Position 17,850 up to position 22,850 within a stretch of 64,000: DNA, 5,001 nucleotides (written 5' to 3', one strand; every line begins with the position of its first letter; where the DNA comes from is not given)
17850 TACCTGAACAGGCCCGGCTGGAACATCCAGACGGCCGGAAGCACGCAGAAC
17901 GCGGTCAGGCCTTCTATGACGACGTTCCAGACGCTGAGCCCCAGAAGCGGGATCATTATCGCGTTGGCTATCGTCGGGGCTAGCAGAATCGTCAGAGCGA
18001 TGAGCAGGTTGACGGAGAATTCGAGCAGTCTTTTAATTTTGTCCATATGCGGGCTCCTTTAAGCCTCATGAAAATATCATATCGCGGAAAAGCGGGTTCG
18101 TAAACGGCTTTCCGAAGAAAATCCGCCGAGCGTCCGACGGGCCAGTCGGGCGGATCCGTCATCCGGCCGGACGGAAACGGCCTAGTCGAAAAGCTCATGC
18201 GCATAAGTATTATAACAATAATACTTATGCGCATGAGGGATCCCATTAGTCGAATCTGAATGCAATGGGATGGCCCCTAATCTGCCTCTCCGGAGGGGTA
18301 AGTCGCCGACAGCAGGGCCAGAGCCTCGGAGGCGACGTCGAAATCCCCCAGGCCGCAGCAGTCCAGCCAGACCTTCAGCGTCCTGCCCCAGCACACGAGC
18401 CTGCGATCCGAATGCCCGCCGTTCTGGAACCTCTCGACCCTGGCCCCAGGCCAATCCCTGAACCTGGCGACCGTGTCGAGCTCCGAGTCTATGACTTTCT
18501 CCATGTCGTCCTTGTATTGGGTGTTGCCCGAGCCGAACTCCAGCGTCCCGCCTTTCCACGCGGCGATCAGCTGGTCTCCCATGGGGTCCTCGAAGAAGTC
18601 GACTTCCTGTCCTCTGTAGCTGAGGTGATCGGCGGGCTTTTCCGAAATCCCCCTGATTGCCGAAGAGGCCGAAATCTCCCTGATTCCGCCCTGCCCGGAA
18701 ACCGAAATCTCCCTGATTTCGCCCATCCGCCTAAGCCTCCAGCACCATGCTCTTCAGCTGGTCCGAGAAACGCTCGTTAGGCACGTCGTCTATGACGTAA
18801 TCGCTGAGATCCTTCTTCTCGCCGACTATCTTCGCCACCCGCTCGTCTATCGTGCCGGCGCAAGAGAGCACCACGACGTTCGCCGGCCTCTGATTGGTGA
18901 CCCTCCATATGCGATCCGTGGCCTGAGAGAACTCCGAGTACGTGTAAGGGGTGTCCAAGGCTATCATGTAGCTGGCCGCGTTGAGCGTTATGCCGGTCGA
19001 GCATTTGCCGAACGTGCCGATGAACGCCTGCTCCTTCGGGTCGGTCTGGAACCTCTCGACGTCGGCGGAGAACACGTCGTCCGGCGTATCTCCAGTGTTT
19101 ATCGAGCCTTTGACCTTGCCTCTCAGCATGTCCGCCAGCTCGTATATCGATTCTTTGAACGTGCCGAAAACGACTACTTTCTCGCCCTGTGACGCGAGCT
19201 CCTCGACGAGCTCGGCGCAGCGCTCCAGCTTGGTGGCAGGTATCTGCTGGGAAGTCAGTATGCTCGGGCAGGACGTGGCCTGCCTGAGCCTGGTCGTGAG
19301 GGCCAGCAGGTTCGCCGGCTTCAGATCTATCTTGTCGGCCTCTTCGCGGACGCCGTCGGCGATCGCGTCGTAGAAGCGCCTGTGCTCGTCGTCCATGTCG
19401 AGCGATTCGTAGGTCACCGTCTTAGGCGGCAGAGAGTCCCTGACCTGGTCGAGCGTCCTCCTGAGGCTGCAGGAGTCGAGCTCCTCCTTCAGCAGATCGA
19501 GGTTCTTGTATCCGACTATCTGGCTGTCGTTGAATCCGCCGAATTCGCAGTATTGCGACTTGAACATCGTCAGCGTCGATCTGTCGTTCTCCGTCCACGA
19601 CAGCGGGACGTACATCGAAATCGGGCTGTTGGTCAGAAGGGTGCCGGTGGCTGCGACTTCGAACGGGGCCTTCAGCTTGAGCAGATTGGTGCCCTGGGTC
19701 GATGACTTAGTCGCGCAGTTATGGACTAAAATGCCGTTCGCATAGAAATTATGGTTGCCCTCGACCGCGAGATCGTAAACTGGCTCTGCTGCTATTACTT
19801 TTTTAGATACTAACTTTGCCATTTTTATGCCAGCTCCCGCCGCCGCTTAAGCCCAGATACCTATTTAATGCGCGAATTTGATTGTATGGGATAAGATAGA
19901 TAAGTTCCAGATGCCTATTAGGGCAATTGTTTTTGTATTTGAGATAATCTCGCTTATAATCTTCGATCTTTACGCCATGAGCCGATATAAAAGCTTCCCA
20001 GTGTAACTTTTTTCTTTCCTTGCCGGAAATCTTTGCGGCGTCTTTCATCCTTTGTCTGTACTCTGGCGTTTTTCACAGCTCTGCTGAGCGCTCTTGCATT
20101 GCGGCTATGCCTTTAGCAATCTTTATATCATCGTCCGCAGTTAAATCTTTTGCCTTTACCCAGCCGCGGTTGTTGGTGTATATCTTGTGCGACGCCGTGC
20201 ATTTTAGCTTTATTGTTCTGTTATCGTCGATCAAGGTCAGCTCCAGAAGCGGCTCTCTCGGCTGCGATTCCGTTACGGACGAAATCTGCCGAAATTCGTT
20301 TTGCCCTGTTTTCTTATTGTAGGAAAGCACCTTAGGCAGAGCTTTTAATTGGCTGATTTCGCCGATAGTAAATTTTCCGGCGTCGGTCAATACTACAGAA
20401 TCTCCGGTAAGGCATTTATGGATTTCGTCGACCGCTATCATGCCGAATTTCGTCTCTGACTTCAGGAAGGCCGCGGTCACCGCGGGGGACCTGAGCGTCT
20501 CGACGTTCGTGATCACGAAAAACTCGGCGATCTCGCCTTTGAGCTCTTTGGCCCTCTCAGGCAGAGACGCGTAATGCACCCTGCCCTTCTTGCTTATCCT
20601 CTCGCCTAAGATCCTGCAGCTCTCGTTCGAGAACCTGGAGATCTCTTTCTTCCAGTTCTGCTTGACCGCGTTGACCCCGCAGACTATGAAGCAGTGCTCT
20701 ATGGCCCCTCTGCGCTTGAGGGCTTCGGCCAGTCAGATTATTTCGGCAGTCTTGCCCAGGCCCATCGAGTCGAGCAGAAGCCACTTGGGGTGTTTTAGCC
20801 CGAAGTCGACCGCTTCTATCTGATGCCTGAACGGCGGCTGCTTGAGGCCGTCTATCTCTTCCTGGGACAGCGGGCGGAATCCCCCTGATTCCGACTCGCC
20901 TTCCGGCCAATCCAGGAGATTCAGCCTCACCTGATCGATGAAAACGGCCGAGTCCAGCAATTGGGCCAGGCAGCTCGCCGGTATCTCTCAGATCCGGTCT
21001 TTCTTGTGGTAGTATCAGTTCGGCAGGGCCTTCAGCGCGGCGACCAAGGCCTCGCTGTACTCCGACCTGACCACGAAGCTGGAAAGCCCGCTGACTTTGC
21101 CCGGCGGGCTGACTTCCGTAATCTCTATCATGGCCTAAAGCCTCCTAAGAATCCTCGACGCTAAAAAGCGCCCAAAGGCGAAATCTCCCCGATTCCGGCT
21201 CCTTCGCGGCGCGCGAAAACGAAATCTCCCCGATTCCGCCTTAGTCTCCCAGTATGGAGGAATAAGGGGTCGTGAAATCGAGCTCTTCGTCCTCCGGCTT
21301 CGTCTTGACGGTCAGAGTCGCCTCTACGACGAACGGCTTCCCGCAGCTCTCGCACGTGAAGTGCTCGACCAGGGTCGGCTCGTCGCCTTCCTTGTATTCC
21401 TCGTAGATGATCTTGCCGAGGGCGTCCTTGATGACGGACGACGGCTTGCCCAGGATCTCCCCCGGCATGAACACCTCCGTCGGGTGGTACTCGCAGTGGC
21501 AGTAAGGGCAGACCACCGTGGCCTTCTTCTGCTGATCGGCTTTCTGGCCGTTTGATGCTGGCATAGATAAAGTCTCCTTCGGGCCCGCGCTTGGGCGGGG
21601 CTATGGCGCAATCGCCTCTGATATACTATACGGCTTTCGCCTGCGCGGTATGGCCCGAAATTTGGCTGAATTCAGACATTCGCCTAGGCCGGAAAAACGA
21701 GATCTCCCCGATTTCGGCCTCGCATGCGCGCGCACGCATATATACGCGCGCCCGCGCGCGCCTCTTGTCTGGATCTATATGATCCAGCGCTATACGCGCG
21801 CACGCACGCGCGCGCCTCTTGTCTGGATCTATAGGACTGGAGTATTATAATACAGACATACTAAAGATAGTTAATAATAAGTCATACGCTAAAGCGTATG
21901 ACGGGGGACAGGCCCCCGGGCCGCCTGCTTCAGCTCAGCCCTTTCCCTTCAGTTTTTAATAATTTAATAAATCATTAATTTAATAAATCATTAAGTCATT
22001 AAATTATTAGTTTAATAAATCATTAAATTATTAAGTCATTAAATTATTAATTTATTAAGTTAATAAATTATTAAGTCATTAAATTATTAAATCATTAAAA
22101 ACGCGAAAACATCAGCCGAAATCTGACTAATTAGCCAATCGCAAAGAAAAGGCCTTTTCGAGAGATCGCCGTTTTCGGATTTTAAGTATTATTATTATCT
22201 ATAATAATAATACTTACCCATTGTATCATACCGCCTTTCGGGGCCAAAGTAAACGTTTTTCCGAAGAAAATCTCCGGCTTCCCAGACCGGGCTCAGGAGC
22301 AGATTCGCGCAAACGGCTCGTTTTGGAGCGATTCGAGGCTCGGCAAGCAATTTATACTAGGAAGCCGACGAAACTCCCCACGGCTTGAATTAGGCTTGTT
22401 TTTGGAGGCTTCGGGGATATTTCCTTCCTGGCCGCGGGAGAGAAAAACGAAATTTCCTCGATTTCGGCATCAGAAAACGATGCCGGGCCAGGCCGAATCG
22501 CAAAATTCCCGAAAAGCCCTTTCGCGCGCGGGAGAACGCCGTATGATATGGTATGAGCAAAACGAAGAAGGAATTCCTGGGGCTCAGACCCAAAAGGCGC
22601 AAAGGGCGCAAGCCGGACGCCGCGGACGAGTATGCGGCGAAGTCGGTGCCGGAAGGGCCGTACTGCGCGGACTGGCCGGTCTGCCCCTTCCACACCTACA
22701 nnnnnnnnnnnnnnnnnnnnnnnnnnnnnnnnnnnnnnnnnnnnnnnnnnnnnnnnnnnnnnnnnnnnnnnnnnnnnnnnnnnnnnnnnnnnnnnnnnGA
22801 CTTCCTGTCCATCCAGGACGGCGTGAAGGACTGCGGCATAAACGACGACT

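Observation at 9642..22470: Palindromic motif CGAAATC-YCCCY-GATTYCG repeated at least 9 times, including 3 tandem copies that encode a protein N-terminus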

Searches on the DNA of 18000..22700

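Call 62: search_rna_families(source=window, start=18000, end=22700, threshold=evalue, max_evalue=5)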
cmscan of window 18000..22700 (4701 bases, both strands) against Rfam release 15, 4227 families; matches with E-value up to 5: 5.
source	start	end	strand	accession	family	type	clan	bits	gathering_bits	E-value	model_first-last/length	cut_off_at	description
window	18178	18253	-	RF02520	mir-965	Gene; miRNA;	-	23.4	43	0.21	1-76/76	no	mir-965 microRNA precursor family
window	18194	18237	+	RF03604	mir-5728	Gene; miRNA;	-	20.4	100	2.9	21-64/84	no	mir-5728 microRNA precursor family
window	18191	18242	+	RF03637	mir-5879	Gene; miRNA;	-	19.4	97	1.7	1-76/76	no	mir-5879 microRNA precursor family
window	21673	21862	-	RF00261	IRES_L-myc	Cis-reg; IRES;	-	17.9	60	2.3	1-221/221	no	L-myc internal ribosome entry site (IRES)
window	21723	21818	-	RF02723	sno_ZL1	Gene; snRNA; snoRNA; CD-box;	-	15.8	64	1.5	42-101/196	no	Small nucleolar RNA ZL1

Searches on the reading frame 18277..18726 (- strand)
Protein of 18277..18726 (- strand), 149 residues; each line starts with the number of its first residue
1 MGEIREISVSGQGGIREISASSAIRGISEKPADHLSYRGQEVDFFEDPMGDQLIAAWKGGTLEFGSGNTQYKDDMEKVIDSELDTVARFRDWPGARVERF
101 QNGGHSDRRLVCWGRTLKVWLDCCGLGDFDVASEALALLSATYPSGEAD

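Call 16: search_protein_families(library=pfam, max_evalue=0.01, proteins=[window:18277-18726:-])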
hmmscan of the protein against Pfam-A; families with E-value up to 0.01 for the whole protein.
window:18277-18726:- (149 aa): 0 families

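Call 18: search_protein_families(library=phrogs, max_evalue=0.01, proteins=[window:18277-18726:-])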
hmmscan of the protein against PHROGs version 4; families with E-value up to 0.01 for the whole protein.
window:18277-18726:- (149 aa): 0 families

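Call 23: find_homologous_proteins(query=window:18277-18726:-)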
Query window:18277-18726:- (149 aa): 3 proteins with E <= 0.001 among 29 candidates.
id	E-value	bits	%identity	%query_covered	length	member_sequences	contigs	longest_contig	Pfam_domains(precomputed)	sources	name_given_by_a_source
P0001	4.0e-91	321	96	100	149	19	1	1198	-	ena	-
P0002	4.0e-90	317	94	100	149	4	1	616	-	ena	-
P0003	1.1e-86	306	91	100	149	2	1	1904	-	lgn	-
